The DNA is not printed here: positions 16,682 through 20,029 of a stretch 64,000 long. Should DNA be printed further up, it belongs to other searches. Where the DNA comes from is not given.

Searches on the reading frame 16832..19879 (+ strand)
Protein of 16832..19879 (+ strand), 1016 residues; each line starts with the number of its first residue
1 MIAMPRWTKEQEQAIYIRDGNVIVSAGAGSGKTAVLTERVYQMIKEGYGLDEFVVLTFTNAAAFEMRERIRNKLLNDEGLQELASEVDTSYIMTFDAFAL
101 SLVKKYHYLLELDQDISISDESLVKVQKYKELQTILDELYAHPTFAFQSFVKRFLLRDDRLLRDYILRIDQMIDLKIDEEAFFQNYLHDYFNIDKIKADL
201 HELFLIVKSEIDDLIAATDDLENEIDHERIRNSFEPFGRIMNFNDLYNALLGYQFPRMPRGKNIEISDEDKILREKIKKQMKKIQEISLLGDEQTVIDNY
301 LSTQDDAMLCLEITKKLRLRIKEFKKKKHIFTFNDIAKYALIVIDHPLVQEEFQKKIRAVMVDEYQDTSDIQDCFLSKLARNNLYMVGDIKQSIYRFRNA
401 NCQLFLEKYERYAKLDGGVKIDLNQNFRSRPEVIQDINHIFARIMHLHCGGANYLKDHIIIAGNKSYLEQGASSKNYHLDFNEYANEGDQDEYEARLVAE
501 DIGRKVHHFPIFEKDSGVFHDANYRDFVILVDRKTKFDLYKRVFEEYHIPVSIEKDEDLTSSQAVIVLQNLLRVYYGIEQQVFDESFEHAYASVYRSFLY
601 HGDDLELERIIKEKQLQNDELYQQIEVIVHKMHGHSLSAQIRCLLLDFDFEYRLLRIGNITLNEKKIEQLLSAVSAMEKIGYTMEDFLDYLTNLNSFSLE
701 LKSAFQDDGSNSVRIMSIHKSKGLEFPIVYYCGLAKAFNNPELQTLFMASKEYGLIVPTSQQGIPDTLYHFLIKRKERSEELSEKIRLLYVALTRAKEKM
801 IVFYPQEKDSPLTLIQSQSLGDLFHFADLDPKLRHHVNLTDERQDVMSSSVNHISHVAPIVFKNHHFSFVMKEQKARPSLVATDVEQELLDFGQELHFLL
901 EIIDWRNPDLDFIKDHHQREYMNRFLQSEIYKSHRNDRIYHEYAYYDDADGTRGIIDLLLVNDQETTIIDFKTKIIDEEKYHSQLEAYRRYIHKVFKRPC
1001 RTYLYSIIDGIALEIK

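Call 75: search_protein_families(library=pfam, proteins=[window:16832-19879:+], max_evalue=0.00001)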
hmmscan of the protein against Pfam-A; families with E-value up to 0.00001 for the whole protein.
window:16832-19879:+ (1016 aa): 4 families
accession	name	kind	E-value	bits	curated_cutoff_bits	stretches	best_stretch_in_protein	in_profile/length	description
PF00580.27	UvrD-helicase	-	2e-48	165.9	23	1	7-412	1-270/271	UvrD/REP helicase N-terminal domain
PF13361.12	UvrD_C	-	2.8e-22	80.1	25.6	1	664-804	238-347/350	UvrD-like helicase C-terminal domain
PF13245.12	AAA_19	-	5.4e-19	69.1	25.1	1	11-154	1-114/134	AAA domain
PF13538.12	UvrD_C_2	-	3.6e-10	40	27.4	0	713-732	2-23/52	UvrD-like helicase C-terminal domain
